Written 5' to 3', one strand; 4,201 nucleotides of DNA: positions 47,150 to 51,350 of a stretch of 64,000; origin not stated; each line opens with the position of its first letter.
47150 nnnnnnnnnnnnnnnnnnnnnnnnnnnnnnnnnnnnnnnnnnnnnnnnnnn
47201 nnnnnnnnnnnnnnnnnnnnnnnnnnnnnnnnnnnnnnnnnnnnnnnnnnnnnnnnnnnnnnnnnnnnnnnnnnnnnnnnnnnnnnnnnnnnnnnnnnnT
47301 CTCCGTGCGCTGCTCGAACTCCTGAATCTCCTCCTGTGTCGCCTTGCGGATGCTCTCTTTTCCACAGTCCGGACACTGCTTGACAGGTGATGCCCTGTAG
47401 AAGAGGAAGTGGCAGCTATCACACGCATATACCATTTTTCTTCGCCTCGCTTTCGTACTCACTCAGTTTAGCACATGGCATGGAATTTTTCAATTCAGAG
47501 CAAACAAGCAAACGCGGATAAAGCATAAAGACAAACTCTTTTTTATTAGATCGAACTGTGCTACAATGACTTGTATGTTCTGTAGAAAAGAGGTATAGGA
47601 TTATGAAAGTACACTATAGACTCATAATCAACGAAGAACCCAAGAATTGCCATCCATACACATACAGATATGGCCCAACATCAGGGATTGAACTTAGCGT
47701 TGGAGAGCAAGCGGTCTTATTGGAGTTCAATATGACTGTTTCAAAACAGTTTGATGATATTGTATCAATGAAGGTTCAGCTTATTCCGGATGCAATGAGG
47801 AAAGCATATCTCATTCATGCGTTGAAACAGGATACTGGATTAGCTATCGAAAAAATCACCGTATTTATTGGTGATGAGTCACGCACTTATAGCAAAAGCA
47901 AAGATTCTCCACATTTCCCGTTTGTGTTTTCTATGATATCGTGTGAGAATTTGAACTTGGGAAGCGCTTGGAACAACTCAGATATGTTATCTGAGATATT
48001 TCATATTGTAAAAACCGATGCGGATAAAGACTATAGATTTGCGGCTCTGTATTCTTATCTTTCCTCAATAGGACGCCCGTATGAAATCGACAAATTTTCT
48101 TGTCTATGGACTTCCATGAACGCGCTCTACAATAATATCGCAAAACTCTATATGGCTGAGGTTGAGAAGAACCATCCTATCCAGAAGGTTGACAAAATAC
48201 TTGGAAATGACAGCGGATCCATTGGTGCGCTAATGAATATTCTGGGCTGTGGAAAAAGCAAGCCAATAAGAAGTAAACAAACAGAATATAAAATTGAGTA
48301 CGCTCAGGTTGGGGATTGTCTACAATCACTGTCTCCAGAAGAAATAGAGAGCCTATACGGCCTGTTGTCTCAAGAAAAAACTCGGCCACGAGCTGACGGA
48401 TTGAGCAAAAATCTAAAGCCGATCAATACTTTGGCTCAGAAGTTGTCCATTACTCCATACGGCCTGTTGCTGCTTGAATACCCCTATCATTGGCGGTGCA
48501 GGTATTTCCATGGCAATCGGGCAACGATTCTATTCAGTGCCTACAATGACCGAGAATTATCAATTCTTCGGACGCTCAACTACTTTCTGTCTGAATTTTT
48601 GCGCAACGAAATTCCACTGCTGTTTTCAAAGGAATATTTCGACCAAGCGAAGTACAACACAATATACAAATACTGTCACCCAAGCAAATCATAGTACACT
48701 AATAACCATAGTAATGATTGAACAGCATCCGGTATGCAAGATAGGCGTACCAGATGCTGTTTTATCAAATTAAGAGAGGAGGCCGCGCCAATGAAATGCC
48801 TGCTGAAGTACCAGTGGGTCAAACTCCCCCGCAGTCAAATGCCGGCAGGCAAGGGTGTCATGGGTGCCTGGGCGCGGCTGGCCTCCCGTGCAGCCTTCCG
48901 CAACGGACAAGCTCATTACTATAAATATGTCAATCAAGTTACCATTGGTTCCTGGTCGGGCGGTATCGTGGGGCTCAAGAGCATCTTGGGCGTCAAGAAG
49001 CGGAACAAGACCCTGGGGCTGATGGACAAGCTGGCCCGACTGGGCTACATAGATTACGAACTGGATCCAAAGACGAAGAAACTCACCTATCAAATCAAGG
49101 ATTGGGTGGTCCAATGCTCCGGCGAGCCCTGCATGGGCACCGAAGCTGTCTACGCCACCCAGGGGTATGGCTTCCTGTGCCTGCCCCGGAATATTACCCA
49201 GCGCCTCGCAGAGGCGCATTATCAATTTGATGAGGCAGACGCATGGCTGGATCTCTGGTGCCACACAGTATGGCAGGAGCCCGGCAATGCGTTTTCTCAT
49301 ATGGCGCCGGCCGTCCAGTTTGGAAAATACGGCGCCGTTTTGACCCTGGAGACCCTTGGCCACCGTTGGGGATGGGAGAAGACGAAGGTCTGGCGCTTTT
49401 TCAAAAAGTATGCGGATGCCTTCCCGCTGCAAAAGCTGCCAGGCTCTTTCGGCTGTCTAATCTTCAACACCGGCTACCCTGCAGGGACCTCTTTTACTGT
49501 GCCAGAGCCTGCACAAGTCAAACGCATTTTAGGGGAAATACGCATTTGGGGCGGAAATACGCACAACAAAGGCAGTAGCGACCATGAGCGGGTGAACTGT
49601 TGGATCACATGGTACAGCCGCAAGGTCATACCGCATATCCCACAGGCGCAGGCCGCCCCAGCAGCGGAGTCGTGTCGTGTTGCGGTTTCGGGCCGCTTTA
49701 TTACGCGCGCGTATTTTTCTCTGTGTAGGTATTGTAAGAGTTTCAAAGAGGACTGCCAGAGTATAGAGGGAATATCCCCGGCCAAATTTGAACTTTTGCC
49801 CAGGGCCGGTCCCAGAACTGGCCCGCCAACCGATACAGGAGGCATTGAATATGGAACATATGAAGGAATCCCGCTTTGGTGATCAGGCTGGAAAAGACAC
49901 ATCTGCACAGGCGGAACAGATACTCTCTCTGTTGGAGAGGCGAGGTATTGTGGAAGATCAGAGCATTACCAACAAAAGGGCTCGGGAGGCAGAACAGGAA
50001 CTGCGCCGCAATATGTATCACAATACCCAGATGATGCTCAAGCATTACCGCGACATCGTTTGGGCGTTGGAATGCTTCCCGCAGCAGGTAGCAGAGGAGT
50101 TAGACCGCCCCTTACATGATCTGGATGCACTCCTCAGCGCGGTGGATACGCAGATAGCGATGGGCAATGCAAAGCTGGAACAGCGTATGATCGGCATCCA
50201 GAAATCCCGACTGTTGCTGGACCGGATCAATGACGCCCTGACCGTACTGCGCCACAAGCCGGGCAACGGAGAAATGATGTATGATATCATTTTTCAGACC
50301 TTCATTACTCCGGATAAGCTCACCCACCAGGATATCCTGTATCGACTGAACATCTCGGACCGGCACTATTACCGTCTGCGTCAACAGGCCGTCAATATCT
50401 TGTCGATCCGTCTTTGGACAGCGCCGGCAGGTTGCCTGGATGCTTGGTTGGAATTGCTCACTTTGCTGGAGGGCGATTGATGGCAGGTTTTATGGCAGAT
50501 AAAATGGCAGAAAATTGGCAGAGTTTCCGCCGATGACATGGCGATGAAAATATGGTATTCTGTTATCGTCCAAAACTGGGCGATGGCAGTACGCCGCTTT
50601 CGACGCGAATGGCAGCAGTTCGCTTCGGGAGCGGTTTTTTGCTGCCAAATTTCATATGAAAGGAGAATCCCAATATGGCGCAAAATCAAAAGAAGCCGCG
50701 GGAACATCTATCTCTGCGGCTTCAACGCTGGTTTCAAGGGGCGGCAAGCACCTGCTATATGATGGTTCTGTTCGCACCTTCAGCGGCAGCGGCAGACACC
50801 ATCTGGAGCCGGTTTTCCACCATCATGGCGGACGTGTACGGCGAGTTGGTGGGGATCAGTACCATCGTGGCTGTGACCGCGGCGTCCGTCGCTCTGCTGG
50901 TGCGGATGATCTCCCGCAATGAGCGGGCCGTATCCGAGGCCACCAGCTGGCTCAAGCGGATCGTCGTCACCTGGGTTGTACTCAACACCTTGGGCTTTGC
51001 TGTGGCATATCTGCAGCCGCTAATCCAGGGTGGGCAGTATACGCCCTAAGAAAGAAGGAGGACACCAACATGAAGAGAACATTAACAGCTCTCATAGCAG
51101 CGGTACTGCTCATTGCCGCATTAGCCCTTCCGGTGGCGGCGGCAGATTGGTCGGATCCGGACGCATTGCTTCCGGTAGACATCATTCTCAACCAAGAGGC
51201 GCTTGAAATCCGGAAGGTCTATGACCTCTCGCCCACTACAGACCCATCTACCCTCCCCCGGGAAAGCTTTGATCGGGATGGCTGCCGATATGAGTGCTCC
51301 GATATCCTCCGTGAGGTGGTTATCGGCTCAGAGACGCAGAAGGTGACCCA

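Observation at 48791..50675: Phage-like regulatory head on the conjugation operon: initiator-like wHTH protein, RinA/ArpU-like activator, helically phased TGGCAG repeats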

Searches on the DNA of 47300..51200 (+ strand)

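Call 12: search_rna_families(source=window, start=47300, end=51200, threshold=evalue, max_evalue=5)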
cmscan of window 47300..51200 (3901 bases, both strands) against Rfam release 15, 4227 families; matches with E-value up to 5: 3.
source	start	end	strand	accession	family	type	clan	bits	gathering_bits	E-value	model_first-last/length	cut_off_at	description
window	48715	48767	+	RF01000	mir-580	Gene; miRNA;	-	26.2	83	0.033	21-73/93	no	mir-580 microRNA precursor family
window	48714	48768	+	RF03957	mir-5856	Gene; miRNA;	-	20.4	90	0.89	1-70/70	no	mir-5856 microRNA precursor family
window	50595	50633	+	RF03765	mir-2059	Gene; miRNA;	-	19.7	90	2.4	1-68/68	no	mir-2059 microRNA precursor family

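Call 88: build_rna_model(alignment_id=A6, structure=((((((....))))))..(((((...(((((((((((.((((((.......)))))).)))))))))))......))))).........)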
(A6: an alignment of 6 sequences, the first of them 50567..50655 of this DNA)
Model R1 built from alignment A6 (6 sequences, 89 columns); structure: as given.
model positions 88; base pairs 28; branch points 1; effective number of sequences 1.04; information 0.647 bits per position. Calibrated on 0.2 Mb of random sequence (short: E-values are rough).
structure used (alignment columns):
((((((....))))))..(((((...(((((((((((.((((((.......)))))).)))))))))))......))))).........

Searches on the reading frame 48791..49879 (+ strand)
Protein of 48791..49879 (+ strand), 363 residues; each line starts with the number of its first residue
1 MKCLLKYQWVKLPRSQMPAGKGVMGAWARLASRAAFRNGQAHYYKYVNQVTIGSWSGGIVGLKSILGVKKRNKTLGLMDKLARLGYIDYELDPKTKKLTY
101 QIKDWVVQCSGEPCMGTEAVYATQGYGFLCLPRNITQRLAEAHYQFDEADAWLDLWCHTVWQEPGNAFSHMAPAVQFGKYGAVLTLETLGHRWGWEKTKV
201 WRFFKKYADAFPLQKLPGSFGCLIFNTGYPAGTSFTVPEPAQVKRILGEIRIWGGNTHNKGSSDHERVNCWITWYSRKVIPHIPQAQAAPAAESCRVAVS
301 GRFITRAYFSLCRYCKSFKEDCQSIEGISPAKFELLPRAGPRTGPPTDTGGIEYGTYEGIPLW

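Call 3: search_protein_families(library=pfam, proteins=[window:48791-49879:+], max_evalue=0.1)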
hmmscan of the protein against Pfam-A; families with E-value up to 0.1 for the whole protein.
window:48791-49879:+ (363 aa): 0 families

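Call 4: search_protein_families(library=ncbifam, proteins=[window:48791-49879:+], max_evalue=0.1)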
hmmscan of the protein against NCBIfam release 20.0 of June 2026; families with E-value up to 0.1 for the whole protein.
window:48791-49879:+ (363 aa): 0 families

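Call 5: search_protein_families(library=phrogs, proteins=[window:48791-49879:+], max_evalue=0.1)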
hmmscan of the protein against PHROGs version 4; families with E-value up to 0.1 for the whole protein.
window:48791-49879:+ (363 aa): 0 families

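Call 20: find_homologous_proteins(query=window:48791-49879:+)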
Query window:48791-49879:+ (363 aa): 1368 proteins with E <= 0.001 among 4145 candidates; the best 120 are listed.
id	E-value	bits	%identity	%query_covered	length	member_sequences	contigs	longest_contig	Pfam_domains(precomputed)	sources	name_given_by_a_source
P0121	7.7e-251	850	97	100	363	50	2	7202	-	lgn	-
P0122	3.0e-234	795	91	100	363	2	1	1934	-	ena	-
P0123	1.5e-217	740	84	100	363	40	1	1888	-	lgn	-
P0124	2.0e-217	740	85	100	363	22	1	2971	-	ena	-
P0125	2.7e-217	739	85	100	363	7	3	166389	-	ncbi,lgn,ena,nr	ncbi:hypothetical protein D7V91_04625 [bacterium 1xD42-67]|nr:hypothetical protein D7V91_04625 [bact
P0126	1.6e-215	733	85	100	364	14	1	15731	-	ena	-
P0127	9.1e-215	731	83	100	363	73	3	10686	-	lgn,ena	-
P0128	2.5e-209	713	81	100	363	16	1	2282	-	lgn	-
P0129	1.2e-208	711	82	100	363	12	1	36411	-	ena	-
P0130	2.1e-205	700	82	100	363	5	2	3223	-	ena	-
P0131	1.9e-203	694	80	100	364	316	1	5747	-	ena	-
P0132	3.8e-202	689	85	94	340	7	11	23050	-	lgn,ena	-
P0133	1.7e-200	684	80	100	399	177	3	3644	-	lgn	-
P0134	3.9e-187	640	74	100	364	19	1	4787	-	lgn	-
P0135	4.6e-184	630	72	100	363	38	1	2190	-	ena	-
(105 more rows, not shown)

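Call 29: predict_structure(alignment_id=A2)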
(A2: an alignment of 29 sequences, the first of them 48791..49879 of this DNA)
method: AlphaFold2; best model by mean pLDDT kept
length: 363 residues; sequences in the alignment: 29
mean_pLDDT: 51.2   pTM: 0.52
mean pLDDT of the five models: 51.2, 50.6, 50.4, 43.6, 43.3
residues with pLDDT >= 90: 12; 70-90: 86; 50-70: 49; < 50: 216
segments of 3 or more residues with pLDDT < 50: 1-13, 106-129, 159-185, 209-244, 249-251, 253-363
pLDDT, mean of each block of 10 residues (from residue 1): 31 51 78 68 70 81 86 91 88 87 56 29 35 66 81 63 32 28 49 72 60 35 34 35 49 44 44 42 34 28 34 33 40 31 33 33 31
secondary structure, 60 per line:
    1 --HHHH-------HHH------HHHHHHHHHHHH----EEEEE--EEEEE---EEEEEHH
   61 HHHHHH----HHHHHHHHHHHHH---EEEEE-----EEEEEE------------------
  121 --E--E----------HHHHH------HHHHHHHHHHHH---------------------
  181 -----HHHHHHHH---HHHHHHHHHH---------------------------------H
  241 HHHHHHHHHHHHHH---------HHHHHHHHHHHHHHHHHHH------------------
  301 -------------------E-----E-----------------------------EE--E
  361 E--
elements in order: H3-6 H23-34 E39-43 E46-50 E54-58 H59-66 H71-83 E87-91 E97-102 H137-141 H148-159 H186-193 H197-206 H240-254 H264-282

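Call 34: search_solved_structures(query=A2, max_evalue=10, show_alignments=2)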
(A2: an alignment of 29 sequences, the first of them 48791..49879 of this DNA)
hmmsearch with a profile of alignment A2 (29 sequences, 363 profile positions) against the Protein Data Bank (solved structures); distinct sequences matched with E-value up to 10: 1.
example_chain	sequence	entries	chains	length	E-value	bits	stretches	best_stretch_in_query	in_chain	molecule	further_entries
7r81_J1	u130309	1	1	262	0.03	16.5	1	47-77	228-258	60S ribosomal protein L8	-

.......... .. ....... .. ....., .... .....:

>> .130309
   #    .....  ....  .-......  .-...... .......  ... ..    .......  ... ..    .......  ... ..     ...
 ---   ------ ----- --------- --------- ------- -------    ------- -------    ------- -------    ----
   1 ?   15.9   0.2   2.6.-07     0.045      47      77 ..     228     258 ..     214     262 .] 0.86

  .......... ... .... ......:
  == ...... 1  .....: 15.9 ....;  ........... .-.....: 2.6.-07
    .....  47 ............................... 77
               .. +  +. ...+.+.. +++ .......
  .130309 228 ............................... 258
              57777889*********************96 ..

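Call 38: fold_search(model_id=the predicted structure, library=pdb)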
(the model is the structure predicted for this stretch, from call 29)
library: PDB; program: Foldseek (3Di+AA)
matches with E <= 10: 1088; with E <= 0.001: 0
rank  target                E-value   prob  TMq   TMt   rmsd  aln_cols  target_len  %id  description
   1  2quf_A                3.7e-02  0.14  0.12  0.18  19.2       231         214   12  Crystal Structure of Transcription Factor AXXA-PF0095 from Pyrococcus furiosus (released 2008-08-05)
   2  7d58_O                3.9e-02  0.25  0.15  0.11  20.1       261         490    9  cryo-EM structure of human RNA polymerase III in elongating state (released 2021-02-17)
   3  2qlz_C                5.0e-02  0.18  0.11  0.17  19.6       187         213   11  Crystal Structure of Transcription Factor PF0095 from Pyrococcus furiosus (released 2008-07-29)
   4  2qlz_D                8.4e-02  0.09  0.11  0.17  20.8       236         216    9  Crystal Structure of Transcription Factor PF0095 from Pyrococcus furiosus (released 2008-07-29)
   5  2qlz_A                8.9e-02  0.16  0.13  0.19  20.2       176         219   12  Crystal Structure of Transcription Factor PF0095 from Pyrococcus furiosus (released 2008-07-29)
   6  2quf_B                8.9e-02  0.10  0.11  0.17  19.6       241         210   11  Crystal Structure of Transcription Factor AXXA-PF0095 from Pyrococcus furiosus (released 2008-08-05)
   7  2fxa_B                1.3e-01  0.25  0.12  0.23  16.9       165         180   11  Structure of the Protease Production Regulatory Protein hpr from Bacillus subtilis. (released 2006-03-14)
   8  4hw0_C                1.4e-01  0.98  0.12  0.41   2.4        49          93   16  Crystal structure of Sso10a-2, a DNA-binding protein from Sulfolobus solfataricus (released 2013-10-30)
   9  3bpx_A                1.4e-01  0.80  0.15  0.32   5.2        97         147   15  Crystal Structure of MarR (released 2008-05-20)
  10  8iue_P                1.5e-01  0.18  0.16  0.19  17.4       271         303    7  RNA polymerase III pre-initiation complex melting complex 1 (released 2023-05-24)
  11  5eri                  1.6e-01  0.99  0.15  0.34   3.4        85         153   19  MarR Protein from Peptoclostridium difficile DA00132 (released 2016-11-16)
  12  4rgr_A                1.7e-01  0.91  0.13  0.31   4.6        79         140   14  Crystal Structure of Putative MarR Family Transcriptional Regulator HcaR from Acinetobacter sp. ADP (released 2015-03-04)
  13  2qlz_B                1.7e-01  0.13  0.12  0.18  18.4       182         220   12  Crystal Structure of Transcription Factor PF0095 from Pyrococcus furiosus (released 2008-07-29)
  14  5x11_H                1.8e-01  0.10  0.12  0.21  20.8       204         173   16  Crystal structure of Bacillus subtilis PadR in complex with operator DNA (released 2017-11-22)
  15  2v9v                  1.9e-01  0.20  0.12  0.28  13.7       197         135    9  Crystal Structure of Moorella thermoacetica SelB(377-511) (released 2007-09-11)
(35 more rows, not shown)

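Call 93: search_protein_families(library=pfam, proteins=[window:48791-49879:+], max_evalue=1)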
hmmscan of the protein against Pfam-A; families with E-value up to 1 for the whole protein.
window:48791-49879:+ (363 aa): 0 families
